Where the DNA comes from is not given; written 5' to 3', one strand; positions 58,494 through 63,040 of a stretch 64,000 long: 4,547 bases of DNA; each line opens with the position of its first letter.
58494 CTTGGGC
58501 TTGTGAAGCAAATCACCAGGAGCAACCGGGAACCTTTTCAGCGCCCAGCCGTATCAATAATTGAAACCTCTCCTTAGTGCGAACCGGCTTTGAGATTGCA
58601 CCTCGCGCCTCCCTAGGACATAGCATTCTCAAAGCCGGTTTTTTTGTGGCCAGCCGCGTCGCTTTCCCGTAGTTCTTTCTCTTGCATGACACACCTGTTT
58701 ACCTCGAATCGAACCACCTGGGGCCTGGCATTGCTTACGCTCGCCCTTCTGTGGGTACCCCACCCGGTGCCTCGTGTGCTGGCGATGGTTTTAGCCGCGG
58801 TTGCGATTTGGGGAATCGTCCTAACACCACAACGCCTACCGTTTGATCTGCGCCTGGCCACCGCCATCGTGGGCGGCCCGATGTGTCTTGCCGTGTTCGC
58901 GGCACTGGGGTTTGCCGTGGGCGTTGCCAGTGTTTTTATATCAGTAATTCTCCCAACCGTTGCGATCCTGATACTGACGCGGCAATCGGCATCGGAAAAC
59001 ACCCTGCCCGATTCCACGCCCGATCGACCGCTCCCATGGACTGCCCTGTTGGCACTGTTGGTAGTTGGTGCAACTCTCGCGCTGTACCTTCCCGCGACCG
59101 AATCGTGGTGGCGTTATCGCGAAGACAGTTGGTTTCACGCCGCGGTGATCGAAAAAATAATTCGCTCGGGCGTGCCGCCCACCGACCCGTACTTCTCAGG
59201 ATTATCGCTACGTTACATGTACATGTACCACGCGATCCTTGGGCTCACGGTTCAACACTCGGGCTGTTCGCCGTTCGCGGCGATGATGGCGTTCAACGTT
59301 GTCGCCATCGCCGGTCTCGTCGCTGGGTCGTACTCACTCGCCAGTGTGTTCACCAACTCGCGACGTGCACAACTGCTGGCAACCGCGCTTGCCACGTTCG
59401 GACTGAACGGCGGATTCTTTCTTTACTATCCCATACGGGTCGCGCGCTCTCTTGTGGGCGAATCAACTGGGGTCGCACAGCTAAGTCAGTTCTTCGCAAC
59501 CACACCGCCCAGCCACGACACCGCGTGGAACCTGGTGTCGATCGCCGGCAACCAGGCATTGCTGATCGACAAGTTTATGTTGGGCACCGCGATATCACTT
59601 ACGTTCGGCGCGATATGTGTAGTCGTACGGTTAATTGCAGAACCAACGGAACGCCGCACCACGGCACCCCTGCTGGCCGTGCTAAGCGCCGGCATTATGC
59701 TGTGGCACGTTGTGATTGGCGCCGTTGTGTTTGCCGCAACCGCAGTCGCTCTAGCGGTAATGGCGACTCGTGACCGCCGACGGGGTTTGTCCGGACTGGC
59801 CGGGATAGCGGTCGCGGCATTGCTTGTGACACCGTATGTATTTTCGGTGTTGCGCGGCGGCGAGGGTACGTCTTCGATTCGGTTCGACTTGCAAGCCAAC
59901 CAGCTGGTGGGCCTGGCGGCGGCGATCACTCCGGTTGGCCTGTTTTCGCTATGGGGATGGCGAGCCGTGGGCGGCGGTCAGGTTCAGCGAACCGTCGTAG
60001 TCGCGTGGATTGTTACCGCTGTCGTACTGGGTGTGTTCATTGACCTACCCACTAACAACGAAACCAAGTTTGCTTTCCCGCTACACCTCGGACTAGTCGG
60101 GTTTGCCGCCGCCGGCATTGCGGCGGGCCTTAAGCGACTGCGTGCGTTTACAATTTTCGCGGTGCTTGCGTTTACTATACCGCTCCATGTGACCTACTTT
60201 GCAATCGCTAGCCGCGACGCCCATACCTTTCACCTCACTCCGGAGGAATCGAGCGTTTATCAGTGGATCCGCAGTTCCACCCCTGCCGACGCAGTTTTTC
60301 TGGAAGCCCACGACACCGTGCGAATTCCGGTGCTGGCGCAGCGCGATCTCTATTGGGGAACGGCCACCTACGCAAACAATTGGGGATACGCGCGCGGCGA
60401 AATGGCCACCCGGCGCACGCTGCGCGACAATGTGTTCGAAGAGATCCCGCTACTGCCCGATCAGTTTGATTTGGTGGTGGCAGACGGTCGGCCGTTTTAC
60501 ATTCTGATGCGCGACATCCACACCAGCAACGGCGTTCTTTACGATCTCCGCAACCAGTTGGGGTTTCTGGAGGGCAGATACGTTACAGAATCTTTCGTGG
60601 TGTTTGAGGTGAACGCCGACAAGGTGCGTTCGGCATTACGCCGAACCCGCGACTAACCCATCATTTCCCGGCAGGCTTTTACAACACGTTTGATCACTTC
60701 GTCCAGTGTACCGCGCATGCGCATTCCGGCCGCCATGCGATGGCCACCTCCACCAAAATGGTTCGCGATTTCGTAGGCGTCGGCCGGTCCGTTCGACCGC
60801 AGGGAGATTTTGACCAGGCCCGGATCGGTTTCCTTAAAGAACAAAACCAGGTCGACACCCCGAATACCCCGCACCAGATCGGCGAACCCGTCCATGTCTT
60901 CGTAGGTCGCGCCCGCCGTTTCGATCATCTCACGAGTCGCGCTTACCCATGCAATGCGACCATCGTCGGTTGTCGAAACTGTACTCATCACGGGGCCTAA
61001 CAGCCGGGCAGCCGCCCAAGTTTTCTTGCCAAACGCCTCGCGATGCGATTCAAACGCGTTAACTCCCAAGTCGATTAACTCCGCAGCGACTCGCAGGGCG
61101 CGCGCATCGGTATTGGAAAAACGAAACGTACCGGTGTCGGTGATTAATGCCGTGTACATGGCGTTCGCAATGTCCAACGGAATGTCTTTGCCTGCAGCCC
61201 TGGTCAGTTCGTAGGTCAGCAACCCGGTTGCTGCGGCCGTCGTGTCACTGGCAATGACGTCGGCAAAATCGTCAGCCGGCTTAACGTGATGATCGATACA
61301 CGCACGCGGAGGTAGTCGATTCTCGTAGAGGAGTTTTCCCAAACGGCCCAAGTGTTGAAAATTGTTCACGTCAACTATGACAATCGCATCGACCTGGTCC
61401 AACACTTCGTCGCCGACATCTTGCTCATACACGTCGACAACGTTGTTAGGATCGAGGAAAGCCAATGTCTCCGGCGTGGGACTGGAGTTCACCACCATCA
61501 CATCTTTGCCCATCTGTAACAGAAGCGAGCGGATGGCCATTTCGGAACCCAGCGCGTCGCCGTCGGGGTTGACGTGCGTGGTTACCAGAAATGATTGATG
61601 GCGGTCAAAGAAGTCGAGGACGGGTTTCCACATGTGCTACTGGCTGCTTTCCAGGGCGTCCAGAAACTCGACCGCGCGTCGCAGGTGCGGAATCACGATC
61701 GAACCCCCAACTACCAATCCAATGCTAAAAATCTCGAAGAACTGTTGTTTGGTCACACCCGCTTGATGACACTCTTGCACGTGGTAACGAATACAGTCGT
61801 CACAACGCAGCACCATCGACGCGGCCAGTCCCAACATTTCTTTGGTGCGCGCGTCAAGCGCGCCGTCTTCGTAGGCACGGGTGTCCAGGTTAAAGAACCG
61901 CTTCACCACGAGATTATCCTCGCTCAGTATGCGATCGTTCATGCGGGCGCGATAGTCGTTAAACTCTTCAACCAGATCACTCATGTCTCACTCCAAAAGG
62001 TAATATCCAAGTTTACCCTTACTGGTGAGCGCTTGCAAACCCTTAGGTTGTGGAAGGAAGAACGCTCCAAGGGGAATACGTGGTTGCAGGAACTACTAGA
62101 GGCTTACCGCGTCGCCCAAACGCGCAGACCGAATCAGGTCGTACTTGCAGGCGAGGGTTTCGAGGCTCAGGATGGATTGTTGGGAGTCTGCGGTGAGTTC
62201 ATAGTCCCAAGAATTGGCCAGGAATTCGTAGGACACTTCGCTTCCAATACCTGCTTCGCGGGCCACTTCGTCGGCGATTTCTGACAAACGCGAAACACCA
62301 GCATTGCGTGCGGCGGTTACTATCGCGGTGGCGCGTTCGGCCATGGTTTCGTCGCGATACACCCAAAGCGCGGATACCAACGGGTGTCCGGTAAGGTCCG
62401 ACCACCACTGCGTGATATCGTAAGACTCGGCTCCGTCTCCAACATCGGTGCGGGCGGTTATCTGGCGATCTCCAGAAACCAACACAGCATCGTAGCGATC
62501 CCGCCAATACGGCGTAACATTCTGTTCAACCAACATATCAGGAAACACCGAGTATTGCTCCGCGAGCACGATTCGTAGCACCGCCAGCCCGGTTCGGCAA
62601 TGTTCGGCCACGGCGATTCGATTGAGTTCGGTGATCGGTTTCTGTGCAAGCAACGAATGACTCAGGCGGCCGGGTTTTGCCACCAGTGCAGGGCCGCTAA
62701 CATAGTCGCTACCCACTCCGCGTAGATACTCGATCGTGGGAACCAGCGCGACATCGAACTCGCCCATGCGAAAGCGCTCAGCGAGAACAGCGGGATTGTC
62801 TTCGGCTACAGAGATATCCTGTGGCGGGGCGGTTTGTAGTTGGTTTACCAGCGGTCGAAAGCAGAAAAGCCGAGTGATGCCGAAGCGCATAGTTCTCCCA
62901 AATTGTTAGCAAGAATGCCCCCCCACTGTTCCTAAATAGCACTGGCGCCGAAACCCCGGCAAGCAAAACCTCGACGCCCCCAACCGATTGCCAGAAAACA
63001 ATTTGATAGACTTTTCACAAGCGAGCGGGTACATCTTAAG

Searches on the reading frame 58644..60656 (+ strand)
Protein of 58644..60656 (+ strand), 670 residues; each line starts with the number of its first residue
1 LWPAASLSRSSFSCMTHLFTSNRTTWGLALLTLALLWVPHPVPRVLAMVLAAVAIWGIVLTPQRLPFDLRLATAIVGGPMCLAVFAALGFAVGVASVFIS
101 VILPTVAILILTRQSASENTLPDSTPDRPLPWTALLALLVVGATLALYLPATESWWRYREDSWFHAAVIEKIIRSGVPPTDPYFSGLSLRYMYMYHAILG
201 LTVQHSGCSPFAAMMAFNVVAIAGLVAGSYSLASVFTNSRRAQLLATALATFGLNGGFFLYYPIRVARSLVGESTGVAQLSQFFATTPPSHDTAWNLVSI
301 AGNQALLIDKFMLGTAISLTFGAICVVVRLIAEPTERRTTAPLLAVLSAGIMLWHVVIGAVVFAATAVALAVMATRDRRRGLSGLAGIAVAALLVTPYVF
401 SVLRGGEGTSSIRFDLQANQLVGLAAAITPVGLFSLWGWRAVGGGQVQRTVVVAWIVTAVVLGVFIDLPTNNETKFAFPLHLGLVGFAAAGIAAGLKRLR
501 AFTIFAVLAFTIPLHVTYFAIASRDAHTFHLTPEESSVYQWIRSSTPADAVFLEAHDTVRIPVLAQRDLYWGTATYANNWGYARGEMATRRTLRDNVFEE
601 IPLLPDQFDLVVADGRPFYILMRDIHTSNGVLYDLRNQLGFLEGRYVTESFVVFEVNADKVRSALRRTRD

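Call 13: search_protein_families(library=pfam, proteins=[window:58644-60656:+], max_evalue=0.001)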
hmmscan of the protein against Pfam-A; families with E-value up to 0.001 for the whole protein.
window:58644-60656:+ (670 aa): 2 families
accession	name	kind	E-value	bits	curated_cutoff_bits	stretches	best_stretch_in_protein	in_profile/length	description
PF20604.3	DUF6798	-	0.00034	20.7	26.9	1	535-569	3-37/61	Domain of unknown function (DUF6798)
PF10060.15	DUF2298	-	0.00066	19.2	27.8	1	106-279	29-203/488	Uncharacterized membrane protein (DUF2298)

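Call 76: search_protein_families(library=ncbifam, proteins=[window:58644-60656:+], max_evalue=0.00001)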
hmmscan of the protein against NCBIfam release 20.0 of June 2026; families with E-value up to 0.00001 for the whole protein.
window:58644-60656:+ (670 aa): 0 families

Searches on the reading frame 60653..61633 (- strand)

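Call 13: search_protein_families(library=pfam, proteins=[window:60653-61633:-], max_evalue=0.001)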
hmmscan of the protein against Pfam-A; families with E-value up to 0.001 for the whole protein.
window:60653-61633:- (326 aa): 2 families
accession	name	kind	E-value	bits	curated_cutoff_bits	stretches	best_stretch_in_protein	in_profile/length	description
PF02272.25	DHHA1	-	6.2e-13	49.5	25.9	1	240-320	11-99/102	DHHA1 domain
PF01368.27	DHH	-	1.3e-12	48.6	28.1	1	15-162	2-124/125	DHH family, N-terminal domain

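Call 76: search_protein_families(library=ncbifam, proteins=[window:60653-61633:-], max_evalue=0.00001)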
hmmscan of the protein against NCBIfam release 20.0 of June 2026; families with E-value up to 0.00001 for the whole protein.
window:60653-61633:- (326 aa): 4 families
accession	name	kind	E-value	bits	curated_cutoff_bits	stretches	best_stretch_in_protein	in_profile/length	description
NF053633.1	OlncasPapPhNrnA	equivalog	8.3e-37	126.8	350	1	3-324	7-314/317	bifunctional oligoribonuclease/PAP phosphatase NrnA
NF003877.0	PRK05427.1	equivalog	1.1e-11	44.7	283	1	14-191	3-174/308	manganese-dependent inorganic pyrophosphatase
NF011110.0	PRK14538.1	equivalog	1.1e-10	40.3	707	1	7-314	362-671/838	putative bifunctional signaling protein/50S ribosomal protein L9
NF041569.1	A-tRNAntase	equivalog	1.3e-08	33.6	1440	1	17-324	4-304/880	A-adding tRNA nucleotidyltransferase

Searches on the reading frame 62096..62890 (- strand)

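Call 13: search_protein_families(library=pfam, proteins=[window:62096-62890:-], max_evalue=0.001)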
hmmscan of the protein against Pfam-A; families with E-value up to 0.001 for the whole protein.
window:62096-62890:- (264 aa): 1 family
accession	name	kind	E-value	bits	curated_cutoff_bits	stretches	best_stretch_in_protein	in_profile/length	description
PF02621.19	VitK2_biosynth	-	3.2e-32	112.4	26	1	8-246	12-249/252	Menaquinone biosynthesis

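Call 76: search_protein_families(library=ncbifam, proteins=[window:62096-62890:-], max_evalue=0.00001)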
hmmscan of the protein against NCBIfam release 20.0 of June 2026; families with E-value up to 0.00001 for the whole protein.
window:62096-62890:- (264 aa): 0 families
